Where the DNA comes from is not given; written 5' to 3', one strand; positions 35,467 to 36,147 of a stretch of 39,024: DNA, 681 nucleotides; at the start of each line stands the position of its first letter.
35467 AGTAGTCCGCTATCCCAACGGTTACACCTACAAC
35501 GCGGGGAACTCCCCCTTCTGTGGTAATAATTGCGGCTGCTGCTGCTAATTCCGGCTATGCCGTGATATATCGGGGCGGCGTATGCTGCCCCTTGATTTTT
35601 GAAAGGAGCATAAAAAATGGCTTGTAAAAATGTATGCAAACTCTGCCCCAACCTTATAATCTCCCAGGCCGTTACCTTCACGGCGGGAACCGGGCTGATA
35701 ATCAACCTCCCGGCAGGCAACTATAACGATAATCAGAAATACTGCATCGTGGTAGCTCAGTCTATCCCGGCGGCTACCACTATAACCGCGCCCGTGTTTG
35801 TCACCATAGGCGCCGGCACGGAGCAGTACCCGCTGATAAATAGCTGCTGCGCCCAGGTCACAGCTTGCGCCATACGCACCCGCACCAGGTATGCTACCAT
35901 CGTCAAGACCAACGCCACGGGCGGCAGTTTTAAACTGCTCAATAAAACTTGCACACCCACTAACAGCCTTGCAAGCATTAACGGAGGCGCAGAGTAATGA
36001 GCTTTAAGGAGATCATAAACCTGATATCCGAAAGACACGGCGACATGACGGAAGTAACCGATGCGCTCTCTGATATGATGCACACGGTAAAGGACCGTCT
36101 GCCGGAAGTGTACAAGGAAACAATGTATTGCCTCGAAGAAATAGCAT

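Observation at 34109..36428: Terminator-bounded moron cluster of small Cys-rich and membrane proteins between the holin and attP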

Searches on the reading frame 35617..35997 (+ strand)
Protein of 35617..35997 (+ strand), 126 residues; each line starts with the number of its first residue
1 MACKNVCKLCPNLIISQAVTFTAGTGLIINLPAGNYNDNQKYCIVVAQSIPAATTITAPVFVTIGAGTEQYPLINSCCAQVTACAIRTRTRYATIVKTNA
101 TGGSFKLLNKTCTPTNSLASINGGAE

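Call 3: search_protein_families(library=pfam, proteins=[window:35617-35997:+], max_evalue=1)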
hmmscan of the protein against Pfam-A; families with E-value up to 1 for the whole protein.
window:35617-35997:+ (126 aa): 1 family
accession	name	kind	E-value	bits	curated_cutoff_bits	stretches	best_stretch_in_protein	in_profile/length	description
PF22533.2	WIV_dom_3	-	0.14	12.8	27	1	4-34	51-81/85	Protein P1-like, WIV domain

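Call 4: search_protein_families(library=phrogs, proteins=[window:35617-35997:+], max_evalue=1)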
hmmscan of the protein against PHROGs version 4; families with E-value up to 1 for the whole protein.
window:35617-35997:+ (126 aa): 1 family
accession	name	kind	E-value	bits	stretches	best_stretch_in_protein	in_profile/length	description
phrog_31654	-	unknown function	0.0075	17.2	1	27-119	36-127/141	-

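Call 7: search_protein_families(library=ncbifam, proteins=[window:35617-35997:+], max_evalue=1)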
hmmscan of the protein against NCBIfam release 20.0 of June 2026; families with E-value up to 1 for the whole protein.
window:35617-35997:+ (126 aa): 0 families

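Call 13: search_solved_structures(query=window:35617-35997:+, max_evalue=10)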
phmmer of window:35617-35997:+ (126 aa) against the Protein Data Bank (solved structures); distinct sequences matched with E-value up to 10: 1.
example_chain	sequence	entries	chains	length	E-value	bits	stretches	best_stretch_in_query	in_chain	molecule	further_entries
7t2r_A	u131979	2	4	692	0.091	16.2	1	40-102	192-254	NiFe hydrogenase subunit A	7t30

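Call 17: find_homologous_proteins(query=window:35617-35997:+)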
Query window:35617-35997:+ (126 aa): 5328 proteins with E <= 0.001 among 5335 candidates; the best 120 are listed.
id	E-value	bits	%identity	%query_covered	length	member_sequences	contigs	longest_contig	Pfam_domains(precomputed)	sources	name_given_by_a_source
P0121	9.6e-72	257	97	100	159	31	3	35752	-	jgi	jgi:hypothetical protein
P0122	5.1e-69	248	92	100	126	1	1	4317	-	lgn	-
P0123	1.9e-64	233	90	96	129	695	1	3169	-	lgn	-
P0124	3.8e-64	232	88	98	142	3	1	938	-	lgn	-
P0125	6.2e-64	231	86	99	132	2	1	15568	-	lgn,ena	-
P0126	3.1e-59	216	80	97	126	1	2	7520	-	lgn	-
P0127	5.0e-59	216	81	97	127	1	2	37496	-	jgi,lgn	-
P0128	1.2e-58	214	80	97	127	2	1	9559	-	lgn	-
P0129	2.6e-56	207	76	99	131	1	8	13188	-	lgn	-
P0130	1.9e-54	201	74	99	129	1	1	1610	-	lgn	-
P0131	2.3e-54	200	74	99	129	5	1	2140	-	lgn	-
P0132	5.4e-54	199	87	87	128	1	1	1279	-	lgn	-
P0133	8.1e-54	199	73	99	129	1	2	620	-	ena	-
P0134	1.1e-53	198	73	99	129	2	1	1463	-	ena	-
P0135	1.3e-52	195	96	77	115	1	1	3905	-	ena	-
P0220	2.5e-49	184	73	98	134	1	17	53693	-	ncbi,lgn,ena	-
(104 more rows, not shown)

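Call 27: predict_structure(alignment_id=A1)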
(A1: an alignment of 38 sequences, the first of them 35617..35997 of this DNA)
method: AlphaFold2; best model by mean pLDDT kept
length: 126 residues; sequences in the alignment: 38
mean_pLDDT: 54.4   pTM: 0.53
mean pLDDT of the five models: 54.4, 51.4, 47.2, 44.6, 44.5
residues with pLDDT >= 90: 0; 70-90: 15; 50-70: 70; < 50: 41
segments of 3 or more residues with pLDDT < 50: 1-10, 98-101, 110-126
pLDDT, mean of each block of 10 residues (from residue 1): 34 65 65 65 61 55 73 57 50 52 55 33 33
secondary structure, 60 per line:
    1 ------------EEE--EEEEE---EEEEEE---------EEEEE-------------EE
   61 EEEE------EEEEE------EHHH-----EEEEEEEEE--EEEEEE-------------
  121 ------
elements in order: E13-15 E18-22 E26-31 E41-45 E59-64 E71-75 E91-99 E102-107

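Call 30: fold_search(model_id=the predicted structure, library=pdb)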
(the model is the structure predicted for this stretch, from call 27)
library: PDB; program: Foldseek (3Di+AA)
matches with E <= 10: 216; with E <= 0.001: 0
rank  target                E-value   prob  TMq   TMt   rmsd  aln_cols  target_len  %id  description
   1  8wi7_b                1.8e-01  0.57  0.32  0.27   5.1        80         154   10  Cryo- EM structure of Mycobacterium smegmatis 70S ribosome, bS1 and RafH. (released 2024-02-28)
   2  9f4a_LS               1.8e-01  0.23  0.31  0.10  11.4       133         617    8  Interface between baseplate cup and extended tail tube/sheath of Klebsiella phage KP1 variant vB_Kpn_Lilla1 (released 2025-05-14)
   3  2pqa_A                2.2e-01  0.20  0.27  0.27  11.1       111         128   11  Crystal Structure of Full-length Human RPA 14/32 Heterodimer (released 2007-11-13)
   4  1l1o_B                2.8e-01  0.25  0.26  0.27   7.3        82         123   12  Structure of the human Replication Protein A (RPA) trimerization core (released 2002-06-05)
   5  7ase_s                3.6e-01  0.21  0.24  0.13   7.9        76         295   13  43S preinitiation complex from Trypanosoma cruzi with the kDDX60 helicase (released 2021-04-14)
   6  9b45_2                4.3e-01  0.38  0.36  0.17   7.1       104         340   12  Pseudomonas phage Pa193 baseplate complex and tail fiber (released 2024-10-16)
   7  1k3r_A                5.2e-01  0.38  0.28  0.15   6.6        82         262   11  Crystal Structure of the Methyltransferase with a Knot from Methanobacterium thermoautotrophicum (released 2002-05-15)
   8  2l15_MODEL_1_A        6.5e-01  0.25  0.27  0.42   6.3        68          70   13  Solution Structure of Cold Shock Protein CspA Using Combined NMR and CS-Rosetta method (released 2010-09-15)
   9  1hjp                  7.4e-01  0.14  0.24  0.18   7.5        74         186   11  HOLLIDAY JUNCTION BINDING PROTEIN RUVA FROM E. COLI (released 1998-02-25)
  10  3go5                  7.8e-01  0.15  0.25  0.14  10.3        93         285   15  Crystal structure of a multidomain protein with nucleic acid binding domains (sp_0946) from streptococcus pneumoniae tig (released 2009-04-07)
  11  8qcf_I                8.3e-01  0.12  0.29  0.16  14.5       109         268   13  yeast cytoplasmic exosome-Ski2 complex degrading a RNA substrate (released 2024-01-10)
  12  8d0b_C                8.8e-01  0.16  0.31  0.32  11.3       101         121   13  Human CST-DNA polymerase alpha/primase preinitiation complex bound to 4xTEL-foldback template (released 2022-06-22)
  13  1c7y_A                8.8e-01  0.16  0.26  0.19   6.5        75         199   11  E.COLI RUVA-HOLLIDAY JUNCTION COMPLEX (released 2000-07-21)
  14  6o81_L                8.8e-01  0.15  0.29  0.16   6.6        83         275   11  Electron cryo-microscopy of the eukaryotic translation initiation factor 2B bound to translation initiation factor 2 f (released 2019-05-15)
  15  2pqa_C                8.8e-01  0.11  0.22  0.22   9.2        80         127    9  Crystal Structure of Full-length Human RPA 14/32 Heterodimer (released 2007-11-13)
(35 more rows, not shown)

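Call 32: find_related_loci(query=A1, collection=genome_contigs, flank=6000)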
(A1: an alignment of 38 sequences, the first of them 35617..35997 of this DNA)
Query A1 (126 aa) in genome_contigs; peptide patterns used: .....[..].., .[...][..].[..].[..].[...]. (x = any residue, [..] = any of these).
203 stretches matched a pattern; 111 encode a relative of the query (tblastn E <= 1e-3); the best 80 are kept; 80 distinct loci.
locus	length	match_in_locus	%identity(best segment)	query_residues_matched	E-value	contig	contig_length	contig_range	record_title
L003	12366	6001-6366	70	1-122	2e-55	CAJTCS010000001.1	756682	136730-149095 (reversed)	Oscillospiraceae bacterium isolate B35_35_AM_H genome assembly, contig: MGBC000104.1, whole genome shotgun sequence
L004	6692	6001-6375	71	1-125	3e-55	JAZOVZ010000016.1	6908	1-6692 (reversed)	MAG: Eubacteriales bacterium isolate T1900045525_YK20190219.MAGScoT_cleanbin_000013 SGB_7676_k141_1520850, whole genome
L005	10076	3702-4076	71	1-125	7e-55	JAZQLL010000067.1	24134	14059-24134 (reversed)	MAG: Oscillospiraceae bacterium isolate T1900044609_TS20190075.MAGScoT_cleanbin_000075 SGB_790_k141_1778475, whole genom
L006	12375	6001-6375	72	1-125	4e-54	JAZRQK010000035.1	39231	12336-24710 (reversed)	MAG: Faecousia sp. isolate T1900045364_YK20190054.MAGScoT_cleanbin_000042 SGB_6834_k141_2879693, whole genome shotgun se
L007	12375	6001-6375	71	1-125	9e-54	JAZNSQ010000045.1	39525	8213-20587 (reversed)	MAG: Clostridia bacterium isolate T1900044809_TS20190275.MAGScoT_cleanbin_000004 SGB_2768_k141_783198, whole genome shot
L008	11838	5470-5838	72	1-123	9e-54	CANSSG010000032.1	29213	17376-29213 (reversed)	MAG TPA_asm: uncultured Clostridia bacterium isolate SRR15730531_bin.82_metawrap_v1.3_MAG genome assembly, contig: NODE.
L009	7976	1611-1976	72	1-122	2e-53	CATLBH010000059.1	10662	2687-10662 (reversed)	MAG TPA_asm: uncultured Ruminiclostridium sp. isolate MGG03577_1680015471 genome assembly, contig: ERR2844015_16260, who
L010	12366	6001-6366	71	1-122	1e-53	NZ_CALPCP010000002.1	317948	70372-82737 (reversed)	Flintibacter muris strain DSM 110149 NODE_2_length_317948_cov_168.511563, whole genome shotgun sequence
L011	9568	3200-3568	69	1-123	5e-53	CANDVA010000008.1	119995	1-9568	MAG TPA_asm: uncultured Clostridia bacterium isolate SRR15214595_bin.29_metawrap_v1.3_MAG genome assembly, contig: NODE.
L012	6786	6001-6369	72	1-123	2e-53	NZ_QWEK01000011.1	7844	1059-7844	Pseudoflavonifractor sp. 524-17 Scaffold4_3, whole genome shotgun sequence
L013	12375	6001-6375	70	1-125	1e-52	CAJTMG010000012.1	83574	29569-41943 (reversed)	MAG TPA_asm: uncultured Oscillibacter sp. isolate MGBC104027 genome assembly, contig: MGBC104027.12, whole genome shotgu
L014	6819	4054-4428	70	1-125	2e-52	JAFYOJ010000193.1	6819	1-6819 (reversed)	MAG: Clostridia bacterium isolate RGIG7274 Water_buffalos_Cecum-4__c792711, whole genome shotgun sequence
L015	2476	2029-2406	69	1-125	7e-53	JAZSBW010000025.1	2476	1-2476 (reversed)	MAG: Clostridia bacterium isolate T1900044924_TS20190390.MAGScoT_cleanbin_000009 SGB_3368_k141_1413525, whole genome sho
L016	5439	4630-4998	70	1-123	2e-52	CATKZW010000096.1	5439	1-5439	MAG TPA_asm: uncultured Oscillospiraceae bacterium isolate MGG06991_1680015451 genome assembly, contig: ERR3199583_9609,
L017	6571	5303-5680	71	1-125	1e-52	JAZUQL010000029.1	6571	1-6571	MAG: Lachnospiraceae bacterium isolate T1900044858_TS20190324.MAGScoT_cleanbin_000006 SGB_3075_k141_49014, whole genome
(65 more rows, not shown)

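Call 40: search_solved_structures(query=A1, max_evalue=10, show_alignments=3)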
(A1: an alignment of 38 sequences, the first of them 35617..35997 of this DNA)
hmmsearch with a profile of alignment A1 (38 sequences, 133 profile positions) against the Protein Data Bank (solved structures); distinct sequences matched with E-value up to 10: 2.
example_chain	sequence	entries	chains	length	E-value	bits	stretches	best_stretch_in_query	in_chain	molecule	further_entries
1xzw_A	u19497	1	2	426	1.2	12.2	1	39-75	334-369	purple acid phosphatase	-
2dlb_A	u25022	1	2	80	2.1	11.4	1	6-30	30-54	yopT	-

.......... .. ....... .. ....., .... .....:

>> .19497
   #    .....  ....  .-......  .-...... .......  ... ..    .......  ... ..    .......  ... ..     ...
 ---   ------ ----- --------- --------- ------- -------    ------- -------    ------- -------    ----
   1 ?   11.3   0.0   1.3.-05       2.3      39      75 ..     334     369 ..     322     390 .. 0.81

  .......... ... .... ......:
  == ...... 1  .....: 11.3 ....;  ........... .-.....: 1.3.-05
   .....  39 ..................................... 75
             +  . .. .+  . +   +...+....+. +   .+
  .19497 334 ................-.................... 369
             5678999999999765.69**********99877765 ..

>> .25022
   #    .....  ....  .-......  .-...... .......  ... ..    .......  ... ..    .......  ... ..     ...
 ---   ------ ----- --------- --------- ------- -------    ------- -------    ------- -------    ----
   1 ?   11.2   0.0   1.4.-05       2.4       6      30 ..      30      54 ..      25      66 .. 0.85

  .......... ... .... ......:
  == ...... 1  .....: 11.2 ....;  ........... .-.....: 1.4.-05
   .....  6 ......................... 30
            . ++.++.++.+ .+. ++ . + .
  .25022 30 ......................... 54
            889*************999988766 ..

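Call 47: search_protein_families(library=padloc, proteins=[window:35617-35997:+], max_evalue=1)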
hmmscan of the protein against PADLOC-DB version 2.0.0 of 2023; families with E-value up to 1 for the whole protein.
window:35617-35997:+ (126 aa): 1 family
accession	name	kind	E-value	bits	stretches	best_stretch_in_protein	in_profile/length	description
PDLC02272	AbiEi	-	0.032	12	1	16-97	30-110/200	AbiEi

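Call 49: search_dna_similar(query=window:35617-35997:+, collection=phages, mode=protein, max_rows=40, max_evalue=0.001)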
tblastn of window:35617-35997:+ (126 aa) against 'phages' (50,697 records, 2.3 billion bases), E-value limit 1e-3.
Records with a match: 6; places in all: 6; records where one place covers at least 80% of the query: 6.
Best place of each record, by identity: 60-80% 4; <60% 2.
By first word of the organism name: Bacteriophage 4; bajarodcaudo 2.
By host as written in the record: - 5; Peromyscus fraterculus 1.
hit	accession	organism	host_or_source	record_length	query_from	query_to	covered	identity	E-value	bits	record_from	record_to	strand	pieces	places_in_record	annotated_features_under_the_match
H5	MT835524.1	Bacteriophage sp.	human fecal samples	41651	1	125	99%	69.0%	1e-51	179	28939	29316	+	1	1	record has no annotation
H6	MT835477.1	Bacteriophage sp.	human fecal samples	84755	1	123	98%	63.7%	2e-43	156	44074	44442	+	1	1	record has no annotation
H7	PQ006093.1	bajarodcaudo virus 2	Neotoma bryanti feces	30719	1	125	99%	59.5%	3e-37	138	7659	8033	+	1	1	hypothetical protein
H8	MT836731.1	Bacteriophage sp.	human fecal samples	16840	1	112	89%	64.6%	3e-35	133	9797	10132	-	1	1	record has no annotation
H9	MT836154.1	Bacteriophage sp.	human fecal samples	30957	1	112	89%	63.7%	4e-35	132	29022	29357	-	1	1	record has no annotation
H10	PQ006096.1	bajarodcaudo virus 5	Peromyscus fraterculus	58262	7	121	91%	31.6%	9e-7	52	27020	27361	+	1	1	hypothetical protein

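Call 51: get_annotated_region(hit=H7, flank=6000)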
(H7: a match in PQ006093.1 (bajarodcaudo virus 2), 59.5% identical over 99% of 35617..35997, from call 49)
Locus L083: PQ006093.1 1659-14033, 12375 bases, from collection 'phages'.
description: Bajarodcaudo virus 2 isolate BGG_06_2, complete genome.
organism: bajarodcaudo virus 2 (NCBI taxid 3342781)
taxonomy: Viruses; Duplodnaviria; Heunggongvirae; Uroviricota; Caudoviricetes
host: -; source: Neotoma bryanti feces; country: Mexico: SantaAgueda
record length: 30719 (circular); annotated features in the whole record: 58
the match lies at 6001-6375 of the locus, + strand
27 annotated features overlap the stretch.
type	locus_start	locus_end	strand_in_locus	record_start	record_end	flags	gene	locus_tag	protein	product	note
CDS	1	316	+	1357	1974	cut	-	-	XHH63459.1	Zn dep PLPC protein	-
CDS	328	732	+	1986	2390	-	-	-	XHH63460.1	hypothetical protein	-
CDS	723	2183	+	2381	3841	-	-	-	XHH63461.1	portal protein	-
CDS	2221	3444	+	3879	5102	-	-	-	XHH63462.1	LbR YadA-like protein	-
CDS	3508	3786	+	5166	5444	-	-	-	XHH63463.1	hypothetical protein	-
CDS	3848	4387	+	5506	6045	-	-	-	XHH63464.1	hypothetical protein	-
CDS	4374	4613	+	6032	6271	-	-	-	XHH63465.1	hypothetical protein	-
CDS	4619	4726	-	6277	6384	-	-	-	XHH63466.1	hypothetical protein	-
CDS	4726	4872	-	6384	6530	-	-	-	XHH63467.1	hypothetical protein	-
CDS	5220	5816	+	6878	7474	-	-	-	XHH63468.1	hypothetical protein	-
CDS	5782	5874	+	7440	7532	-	-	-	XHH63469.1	hypothetical protein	-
CDS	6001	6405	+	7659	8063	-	-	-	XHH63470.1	hypothetical protein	-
CDS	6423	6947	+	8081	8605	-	-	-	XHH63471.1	hypothetical protein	-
CDS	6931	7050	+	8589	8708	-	-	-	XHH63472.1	hypothetical protein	-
CDS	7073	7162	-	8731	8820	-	-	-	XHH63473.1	hypothetical protein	-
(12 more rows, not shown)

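Call 52: get_annotated_region(hit=H10, flank=6000)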
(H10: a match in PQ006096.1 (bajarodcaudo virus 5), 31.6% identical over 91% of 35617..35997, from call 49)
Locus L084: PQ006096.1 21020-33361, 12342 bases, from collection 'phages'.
description: Bajarodcaudo virus 5 isolate BGG_03_5, complete genome.
organism: bajarodcaudo virus 5 (NCBI taxid 3342784)
taxonomy: Viruses; Duplodnaviria; Heunggongvirae; Uroviricota; Caudoviricetes
host: Peromyscus fraterculus; source: feces; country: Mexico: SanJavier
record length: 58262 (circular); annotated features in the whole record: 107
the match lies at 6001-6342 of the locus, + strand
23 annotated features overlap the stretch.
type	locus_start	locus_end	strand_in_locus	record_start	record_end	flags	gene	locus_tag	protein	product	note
CDS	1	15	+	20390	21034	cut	-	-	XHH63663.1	hypothetical protein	-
CDS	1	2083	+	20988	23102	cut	-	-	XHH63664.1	hypothetical protein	-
CDS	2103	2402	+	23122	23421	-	-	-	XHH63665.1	hypothetical protein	-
CDS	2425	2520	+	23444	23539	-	-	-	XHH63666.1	hypothetical protein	-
CDS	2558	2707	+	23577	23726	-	-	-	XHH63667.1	r1t holin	-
CDS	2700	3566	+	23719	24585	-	-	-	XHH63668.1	C39-like family peptidase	-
CDS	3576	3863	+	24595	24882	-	-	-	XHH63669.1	hypothetical protein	-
CDS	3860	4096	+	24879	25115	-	-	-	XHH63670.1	hypothetical protein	-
CDS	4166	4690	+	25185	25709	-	-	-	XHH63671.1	hypothetical protein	-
CDS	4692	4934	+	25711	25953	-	-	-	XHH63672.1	hypothetical protein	-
CDS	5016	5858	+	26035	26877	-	-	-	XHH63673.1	hypothetical protein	-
CDS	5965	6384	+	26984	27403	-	-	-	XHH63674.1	hypothetical protein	-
CDS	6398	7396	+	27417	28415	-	-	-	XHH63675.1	hypothetical protein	-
CDS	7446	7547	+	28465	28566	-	-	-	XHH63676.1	hypothetical protein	-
CDS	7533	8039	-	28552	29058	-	-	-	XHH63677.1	putative HD-superfamily hydrolase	-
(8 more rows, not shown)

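Call 55: find_homologous_proteins(query=L084:5965-6381:+)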
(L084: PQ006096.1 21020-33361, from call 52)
Query L084:5965-6381:+ (139 aa): 10 proteins with E <= 0.001 among 23 candidates.
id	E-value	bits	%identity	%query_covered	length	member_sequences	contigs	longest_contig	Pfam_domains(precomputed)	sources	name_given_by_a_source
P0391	1.9e-86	305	100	100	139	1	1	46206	-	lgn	-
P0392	1.7e-66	240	84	88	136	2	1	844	-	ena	-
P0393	1.3e-63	231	74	100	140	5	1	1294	-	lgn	-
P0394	5.5e-61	222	75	94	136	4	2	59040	-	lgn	-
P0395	6.6e-61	222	78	85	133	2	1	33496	-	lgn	-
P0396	4.6e-50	187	64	100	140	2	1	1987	-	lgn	-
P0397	8.8e-50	186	64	88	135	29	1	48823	-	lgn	-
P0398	9.6e-50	186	64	94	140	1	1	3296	-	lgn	-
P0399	1.5e-47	179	63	94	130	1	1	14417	-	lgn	-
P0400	1.9e-44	169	61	93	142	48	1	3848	-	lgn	-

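Call 58: search_protein_families(library=pfam, alignment_id=A4, max_evalue=10)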
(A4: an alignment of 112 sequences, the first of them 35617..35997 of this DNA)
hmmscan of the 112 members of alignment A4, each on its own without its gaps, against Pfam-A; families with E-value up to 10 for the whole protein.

A. member 1, window:35617-35997:+ (126 aa): 1 family
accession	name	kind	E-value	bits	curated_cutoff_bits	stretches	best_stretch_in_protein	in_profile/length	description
PF22533.2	WIV_dom_3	-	0.14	12.8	27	1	4-34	51-81/85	Protein P1-like, WIV domain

B. families by the number of members that match (of 112 scanned): 13 families
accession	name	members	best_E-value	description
PF14601.11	TFX_C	40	0.016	DNA_binding protein, TFX, C-term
PF19373.4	DUF5948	11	0.099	Family of unknown function (DUF5948)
PF22514.2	EXPB1_D1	9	0.028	EXPB1-like domain 1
PF24148.1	ApeC_platyh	4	0.0083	ApeC, platyhelminthes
PF22533.2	WIV_dom_3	4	0.073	Protein P1-like, WIV domain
PF09391.15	DUF2000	3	0.19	Protein of unknown function (DUF2000)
PF04430.19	DUF498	3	0.19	Protein of unknown function (DUF498/DUF598)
PF21992.2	DUF6927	2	0.12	Domain of unknown function (DUF6927)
PF13657.11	Couple_hipA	1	0.13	HipA N-terminal domain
PF03793.24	PASTA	1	0.16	PASTA domain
PF19716.4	DUF6211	1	0.21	Family of unknown function (DUF6211)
PF09129.16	Chol_subst-bind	1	0.26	Cholesterol oxidase, substrate-binding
PF11094.13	UL11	1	0.41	Membrane-associated tegument protein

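Call 60: predict_structure(alignment_id=A4)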
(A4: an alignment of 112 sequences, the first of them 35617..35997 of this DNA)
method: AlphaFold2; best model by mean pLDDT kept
length: 126 residues; sequences in the alignment: 112
mean_pLDDT: 77.5   pTM: 0.71
mean pLDDT of the five models: 77.5, 75.0, 73.4, 64.4, 60.2
residues with pLDDT >= 90: 25; 70-90: 72; 50-70: 9; < 50: 20
segments of 3 or more residues with pLDDT < 50: 1-8, 111-116, 122-126
pLDDT, mean of each block of 10 residues (from residue 1): 42 86 90 88 86 87 90 88 83 84 79 47 46
secondary structure, 60 per line:
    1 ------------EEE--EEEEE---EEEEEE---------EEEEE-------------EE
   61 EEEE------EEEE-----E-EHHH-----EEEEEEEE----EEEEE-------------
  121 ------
elements in order: E13-15 E18-22 E26-31 E41-45 E59-64 E71-74 E91-98 E103-107

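Call 62: fold_search(model_id=the predicted structure, library=pdb)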
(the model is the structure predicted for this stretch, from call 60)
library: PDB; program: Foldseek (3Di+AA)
matches with E <= 10: 147; with E <= 0.001: 0
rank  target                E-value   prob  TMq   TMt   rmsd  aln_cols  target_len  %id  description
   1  9b45_2                2.7e-01  0.51  0.37  0.17   5.7       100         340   12  Pseudomonas phage Pa193 baseplate complex and tail fiber (released 2024-10-16)
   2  2pqa_A                3.8e-01  0.15  0.27  0.27  11.2       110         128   10  Crystal Structure of Full-length Human RPA 14/32 Heterodimer (released 2007-11-13)
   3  2pi2_B                4.0e-01  0.18  0.27  0.27  11.0        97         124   14  Full-length Replication protein A subunits RPA14 and RPA32 (released 2007-10-16)
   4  4gn3_J                4.7e-01  0.20  0.26  0.29   7.8        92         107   10  OBody AM1L10 bound to hen egg-white lysozyme (released 2013-08-21)
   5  4gn3_R                6.3e-01  0.25  0.29  0.33   5.8        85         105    7  OBody AM1L10 bound to hen egg-white lysozyme (released 2013-08-21)
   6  4gn3_N                6.7e-01  0.25  0.29  0.34   5.8        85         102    7  OBody AM1L10 bound to hen egg-white lysozyme (released 2013-08-21)
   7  8d0b_C                7.9e-01  0.23  0.31  0.32   7.1        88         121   12  Human CST-DNA polymerase alpha/primase preinitiation complex bound to 4xTEL-foldback template (released 2022-06-22)
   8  1l1o_B                7.9e-01  0.12  0.27  0.27  10.9        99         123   13  Structure of the human Replication Protein A (RPA) trimerization core (released 2002-06-05)
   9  2pi2_A                8.4e-01  0.14  0.28  0.27  10.9        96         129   11  Full-length Replication protein A subunits RPA14 and RPA32 (released 2007-10-16)
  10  4gop_B                8.9e-01  0.14  0.24  0.24   7.2        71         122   20  Structure and Conformational Change of a Replication Protein A Heterotrimer Bound to ssDNA (released 2012-11-28)
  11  2pi2_D                8.9e-01  0.12  0.26  0.27  10.9        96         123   14  Full-length Replication protein A subunits RPA14 and RPA32 (released 2007-10-16)
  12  3kdf_D                9.4e-01  0.12  0.26  0.27  10.9        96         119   14  X-ray Crystal Structure of the Human Replication Protein A Complex from Wheat Germ Cell Free Expression (released 2009-12-01)
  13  1quq_A                1.1e+00  0.15  0.26  0.27   6.6        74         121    9  COMPLEX OF REPLICATION PROTEIN A SUBUNITS RPA14 AND RPA32 (released 1999-08-13)
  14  4gn3_D                1.1e+00  0.15  0.27  0.31   7.3        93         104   11  OBody AM1L10 bound to hen egg-white lysozyme (released 2013-08-21)
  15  8rk2_B                1.1e+00  0.09  0.25  0.27  11.0        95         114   13  Human Replication protein A (RPA; trimeric core) - ssDNA complex (released 2024-04-24)
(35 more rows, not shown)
